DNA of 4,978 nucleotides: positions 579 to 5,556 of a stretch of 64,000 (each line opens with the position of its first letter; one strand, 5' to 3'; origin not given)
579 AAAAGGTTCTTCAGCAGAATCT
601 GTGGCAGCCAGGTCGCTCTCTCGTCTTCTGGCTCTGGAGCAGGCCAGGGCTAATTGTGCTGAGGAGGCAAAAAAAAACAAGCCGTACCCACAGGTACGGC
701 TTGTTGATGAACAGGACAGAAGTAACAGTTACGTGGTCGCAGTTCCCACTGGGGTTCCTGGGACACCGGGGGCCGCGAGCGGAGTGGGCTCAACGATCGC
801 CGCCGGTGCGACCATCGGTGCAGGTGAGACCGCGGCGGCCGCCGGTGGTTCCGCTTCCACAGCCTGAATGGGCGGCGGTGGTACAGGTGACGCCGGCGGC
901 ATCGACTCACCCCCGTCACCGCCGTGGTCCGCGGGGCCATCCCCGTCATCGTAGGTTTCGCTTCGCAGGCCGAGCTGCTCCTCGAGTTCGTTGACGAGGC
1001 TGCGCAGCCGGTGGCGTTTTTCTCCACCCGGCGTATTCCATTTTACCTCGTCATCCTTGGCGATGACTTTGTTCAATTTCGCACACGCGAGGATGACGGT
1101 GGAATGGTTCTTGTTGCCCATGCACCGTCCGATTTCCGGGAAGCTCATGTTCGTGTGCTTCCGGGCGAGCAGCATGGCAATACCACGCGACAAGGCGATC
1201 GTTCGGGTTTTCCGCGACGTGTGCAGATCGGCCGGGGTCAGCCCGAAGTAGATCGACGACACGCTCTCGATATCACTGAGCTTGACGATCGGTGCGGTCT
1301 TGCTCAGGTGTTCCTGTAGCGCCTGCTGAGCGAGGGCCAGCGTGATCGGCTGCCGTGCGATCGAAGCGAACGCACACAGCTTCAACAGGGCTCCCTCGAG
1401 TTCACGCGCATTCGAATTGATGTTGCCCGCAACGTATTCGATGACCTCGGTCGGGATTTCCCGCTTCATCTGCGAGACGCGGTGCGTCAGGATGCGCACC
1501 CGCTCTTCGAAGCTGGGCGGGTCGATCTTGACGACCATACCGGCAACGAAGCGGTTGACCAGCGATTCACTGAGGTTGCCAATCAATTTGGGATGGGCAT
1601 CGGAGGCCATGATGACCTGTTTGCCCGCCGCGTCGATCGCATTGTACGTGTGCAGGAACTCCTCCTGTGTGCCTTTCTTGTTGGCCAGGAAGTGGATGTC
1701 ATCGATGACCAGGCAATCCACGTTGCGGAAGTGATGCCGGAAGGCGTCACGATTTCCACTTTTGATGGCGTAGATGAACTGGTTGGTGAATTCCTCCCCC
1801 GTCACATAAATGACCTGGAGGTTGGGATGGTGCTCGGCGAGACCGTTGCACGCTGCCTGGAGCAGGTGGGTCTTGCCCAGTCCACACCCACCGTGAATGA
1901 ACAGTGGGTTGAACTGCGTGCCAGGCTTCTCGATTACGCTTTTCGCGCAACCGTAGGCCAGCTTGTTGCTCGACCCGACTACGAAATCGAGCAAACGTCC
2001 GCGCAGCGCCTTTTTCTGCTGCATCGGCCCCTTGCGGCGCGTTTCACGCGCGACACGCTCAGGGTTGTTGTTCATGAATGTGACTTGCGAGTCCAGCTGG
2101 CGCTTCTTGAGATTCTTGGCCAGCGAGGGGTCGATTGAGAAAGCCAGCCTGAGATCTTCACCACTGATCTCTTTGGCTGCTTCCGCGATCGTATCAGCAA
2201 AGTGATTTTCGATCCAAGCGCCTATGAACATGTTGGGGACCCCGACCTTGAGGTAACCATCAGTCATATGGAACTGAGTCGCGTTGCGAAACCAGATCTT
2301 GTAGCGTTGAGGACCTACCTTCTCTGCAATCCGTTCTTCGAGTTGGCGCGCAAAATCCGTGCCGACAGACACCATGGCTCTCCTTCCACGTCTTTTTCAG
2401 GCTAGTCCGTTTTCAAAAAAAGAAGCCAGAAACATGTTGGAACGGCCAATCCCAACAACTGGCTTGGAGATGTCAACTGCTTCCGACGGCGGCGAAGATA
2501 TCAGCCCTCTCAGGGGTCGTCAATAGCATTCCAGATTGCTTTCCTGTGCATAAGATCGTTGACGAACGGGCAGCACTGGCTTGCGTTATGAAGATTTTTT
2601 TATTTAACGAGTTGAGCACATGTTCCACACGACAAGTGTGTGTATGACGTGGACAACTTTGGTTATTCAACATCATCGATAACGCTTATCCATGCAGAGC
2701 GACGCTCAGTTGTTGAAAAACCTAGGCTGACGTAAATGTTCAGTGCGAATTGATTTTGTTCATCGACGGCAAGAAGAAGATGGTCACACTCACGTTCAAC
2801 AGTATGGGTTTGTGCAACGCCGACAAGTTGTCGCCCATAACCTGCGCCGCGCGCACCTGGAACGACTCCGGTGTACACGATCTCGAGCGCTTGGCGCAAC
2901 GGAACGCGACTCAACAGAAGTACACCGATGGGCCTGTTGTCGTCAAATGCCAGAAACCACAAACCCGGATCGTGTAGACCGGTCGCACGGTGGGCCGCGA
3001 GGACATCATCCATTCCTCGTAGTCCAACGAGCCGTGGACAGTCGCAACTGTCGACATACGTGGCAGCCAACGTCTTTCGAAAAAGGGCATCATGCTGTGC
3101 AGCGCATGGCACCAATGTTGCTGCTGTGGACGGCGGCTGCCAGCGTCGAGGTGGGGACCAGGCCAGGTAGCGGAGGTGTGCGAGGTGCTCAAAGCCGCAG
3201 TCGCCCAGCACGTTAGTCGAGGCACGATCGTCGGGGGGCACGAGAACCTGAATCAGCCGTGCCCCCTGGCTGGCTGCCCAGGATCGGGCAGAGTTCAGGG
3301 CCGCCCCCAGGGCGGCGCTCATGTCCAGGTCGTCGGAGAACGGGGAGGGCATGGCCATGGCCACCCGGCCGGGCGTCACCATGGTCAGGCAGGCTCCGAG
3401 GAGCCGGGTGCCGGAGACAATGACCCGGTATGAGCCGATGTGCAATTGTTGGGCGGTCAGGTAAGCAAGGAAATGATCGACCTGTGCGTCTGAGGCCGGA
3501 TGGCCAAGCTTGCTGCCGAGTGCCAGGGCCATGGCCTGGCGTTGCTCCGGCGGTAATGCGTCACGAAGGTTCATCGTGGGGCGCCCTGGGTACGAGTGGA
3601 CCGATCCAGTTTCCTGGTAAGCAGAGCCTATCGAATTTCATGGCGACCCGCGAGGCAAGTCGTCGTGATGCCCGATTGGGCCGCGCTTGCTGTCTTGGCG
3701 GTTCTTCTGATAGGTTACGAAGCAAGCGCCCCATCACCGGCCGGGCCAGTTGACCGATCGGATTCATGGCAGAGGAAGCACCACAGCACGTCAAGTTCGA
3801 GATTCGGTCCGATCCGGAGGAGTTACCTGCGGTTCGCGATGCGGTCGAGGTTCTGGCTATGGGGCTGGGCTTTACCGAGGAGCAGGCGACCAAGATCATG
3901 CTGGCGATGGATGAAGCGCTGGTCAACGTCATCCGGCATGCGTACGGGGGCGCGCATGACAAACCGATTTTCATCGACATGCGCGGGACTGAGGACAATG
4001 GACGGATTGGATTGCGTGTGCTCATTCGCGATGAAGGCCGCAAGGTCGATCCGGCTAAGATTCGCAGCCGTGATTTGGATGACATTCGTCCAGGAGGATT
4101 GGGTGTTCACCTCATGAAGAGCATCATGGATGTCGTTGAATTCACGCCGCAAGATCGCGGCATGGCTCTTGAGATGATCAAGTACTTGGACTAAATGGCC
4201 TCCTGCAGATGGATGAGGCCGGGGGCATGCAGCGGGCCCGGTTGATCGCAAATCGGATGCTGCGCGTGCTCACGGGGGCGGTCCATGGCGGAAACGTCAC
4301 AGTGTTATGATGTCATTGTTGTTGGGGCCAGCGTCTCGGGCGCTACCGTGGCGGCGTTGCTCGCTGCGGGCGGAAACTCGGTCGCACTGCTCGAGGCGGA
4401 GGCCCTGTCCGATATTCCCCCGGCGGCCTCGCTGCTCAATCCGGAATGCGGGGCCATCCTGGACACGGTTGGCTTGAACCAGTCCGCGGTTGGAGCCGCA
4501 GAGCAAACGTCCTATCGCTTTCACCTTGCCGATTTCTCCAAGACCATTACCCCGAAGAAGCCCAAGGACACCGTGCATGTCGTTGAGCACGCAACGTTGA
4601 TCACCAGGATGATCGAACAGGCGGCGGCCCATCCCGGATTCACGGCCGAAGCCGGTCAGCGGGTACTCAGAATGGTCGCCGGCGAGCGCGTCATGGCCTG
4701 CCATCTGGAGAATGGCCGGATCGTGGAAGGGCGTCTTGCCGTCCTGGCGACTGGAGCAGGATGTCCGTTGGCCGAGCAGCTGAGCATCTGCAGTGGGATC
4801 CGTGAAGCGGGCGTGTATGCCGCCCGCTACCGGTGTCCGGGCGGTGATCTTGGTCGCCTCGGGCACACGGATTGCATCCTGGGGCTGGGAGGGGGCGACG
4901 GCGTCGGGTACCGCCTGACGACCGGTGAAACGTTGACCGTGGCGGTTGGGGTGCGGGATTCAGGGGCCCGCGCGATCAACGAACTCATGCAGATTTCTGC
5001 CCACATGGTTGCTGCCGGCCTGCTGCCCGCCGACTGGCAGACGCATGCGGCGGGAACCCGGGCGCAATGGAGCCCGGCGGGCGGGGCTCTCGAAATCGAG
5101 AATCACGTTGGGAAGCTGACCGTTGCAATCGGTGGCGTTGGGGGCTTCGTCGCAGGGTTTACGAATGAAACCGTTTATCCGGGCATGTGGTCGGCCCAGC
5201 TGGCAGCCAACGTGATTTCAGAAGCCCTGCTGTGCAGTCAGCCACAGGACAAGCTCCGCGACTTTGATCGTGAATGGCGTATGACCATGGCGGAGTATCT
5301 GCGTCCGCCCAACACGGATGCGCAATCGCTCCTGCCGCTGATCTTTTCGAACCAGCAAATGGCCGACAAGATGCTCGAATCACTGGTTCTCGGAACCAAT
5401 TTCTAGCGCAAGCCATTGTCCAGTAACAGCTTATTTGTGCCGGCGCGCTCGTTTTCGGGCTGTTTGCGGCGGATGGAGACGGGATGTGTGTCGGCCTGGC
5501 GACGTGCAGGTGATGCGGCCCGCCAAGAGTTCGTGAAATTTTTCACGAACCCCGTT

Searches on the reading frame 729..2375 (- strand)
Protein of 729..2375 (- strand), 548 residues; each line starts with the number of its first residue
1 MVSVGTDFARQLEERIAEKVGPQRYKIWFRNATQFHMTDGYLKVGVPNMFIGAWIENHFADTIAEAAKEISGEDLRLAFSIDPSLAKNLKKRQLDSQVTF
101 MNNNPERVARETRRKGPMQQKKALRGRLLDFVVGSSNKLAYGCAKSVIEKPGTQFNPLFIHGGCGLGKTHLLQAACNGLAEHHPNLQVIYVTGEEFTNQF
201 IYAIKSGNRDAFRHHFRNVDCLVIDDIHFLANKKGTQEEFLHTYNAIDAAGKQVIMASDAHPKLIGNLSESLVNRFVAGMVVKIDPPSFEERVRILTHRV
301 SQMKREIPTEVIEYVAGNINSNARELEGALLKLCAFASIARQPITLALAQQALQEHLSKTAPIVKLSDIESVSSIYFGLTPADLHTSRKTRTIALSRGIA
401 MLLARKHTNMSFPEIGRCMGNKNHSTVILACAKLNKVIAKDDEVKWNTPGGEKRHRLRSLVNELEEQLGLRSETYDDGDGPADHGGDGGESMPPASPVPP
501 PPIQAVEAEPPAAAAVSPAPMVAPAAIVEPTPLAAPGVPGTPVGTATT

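Call 42: search_protein_families(library=pfam, proteins=[window:729-2375:-], max_evalue=0.00001)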
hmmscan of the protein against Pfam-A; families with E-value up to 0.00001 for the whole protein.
window:729-2375:- (548 aa): 4 families
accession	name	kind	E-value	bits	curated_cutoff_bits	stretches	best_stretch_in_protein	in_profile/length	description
PF00308.24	Bac_DnaA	-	2.5e-54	184.3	23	1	130-282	9-161/162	Bacterial DnaA ATPAse domain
PF08299.17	Bac_DnaA_C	-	2e-19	69.8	31.5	1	369-433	4-68/69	Bacterial dnaA protein helix-turn-helix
PF11638.13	DnaA_N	-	2.9e-11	43.4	24.6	1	13-68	8-64/65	DnaA N-terminal domain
PF00004.35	AAA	-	3e-06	28.1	21.2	1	159-271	2-117/131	ATPase family associated with various cellular activities (AAA)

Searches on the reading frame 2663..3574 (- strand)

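Call 42: search_protein_families(library=pfam, proteins=[window:2663-3574:-], max_evalue=0.00001)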
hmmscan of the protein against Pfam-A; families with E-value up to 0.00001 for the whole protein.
window:2663-3574:- (303 aa): 2 families
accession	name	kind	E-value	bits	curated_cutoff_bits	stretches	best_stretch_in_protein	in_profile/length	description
PF00583.31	Acetyltransf_1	-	1.2e-13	51.7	20.7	1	199-286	28-116/116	Acetyltransferase (GNAT) family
PF13508.13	Acetyltransf_7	-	1.4e-06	29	27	1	204-287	3-83/84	Acetyltransferase (GNAT) domain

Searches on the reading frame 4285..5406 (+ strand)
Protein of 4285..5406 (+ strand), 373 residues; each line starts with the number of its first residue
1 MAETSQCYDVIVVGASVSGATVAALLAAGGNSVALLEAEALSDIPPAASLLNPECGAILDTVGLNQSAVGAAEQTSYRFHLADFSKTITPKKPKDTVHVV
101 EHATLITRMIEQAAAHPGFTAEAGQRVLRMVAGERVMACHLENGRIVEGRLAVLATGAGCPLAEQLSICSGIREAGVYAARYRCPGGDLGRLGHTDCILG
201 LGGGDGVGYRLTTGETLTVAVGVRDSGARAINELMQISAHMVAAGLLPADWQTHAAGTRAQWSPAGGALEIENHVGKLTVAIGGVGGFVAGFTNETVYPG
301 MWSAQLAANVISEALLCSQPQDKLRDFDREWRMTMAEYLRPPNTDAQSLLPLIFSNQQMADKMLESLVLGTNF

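Call 42: search_protein_families(library=pfam, proteins=[window:4285-5406:+], max_evalue=0.00001)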
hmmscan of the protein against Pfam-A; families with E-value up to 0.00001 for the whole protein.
window:4285-5406:+ (373 aa): 1 family
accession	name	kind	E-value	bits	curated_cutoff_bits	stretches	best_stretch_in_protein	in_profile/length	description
PF01494.25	FAD_binding_3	-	2.8e-07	30.5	22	1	8-134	2-130/349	FAD binding domain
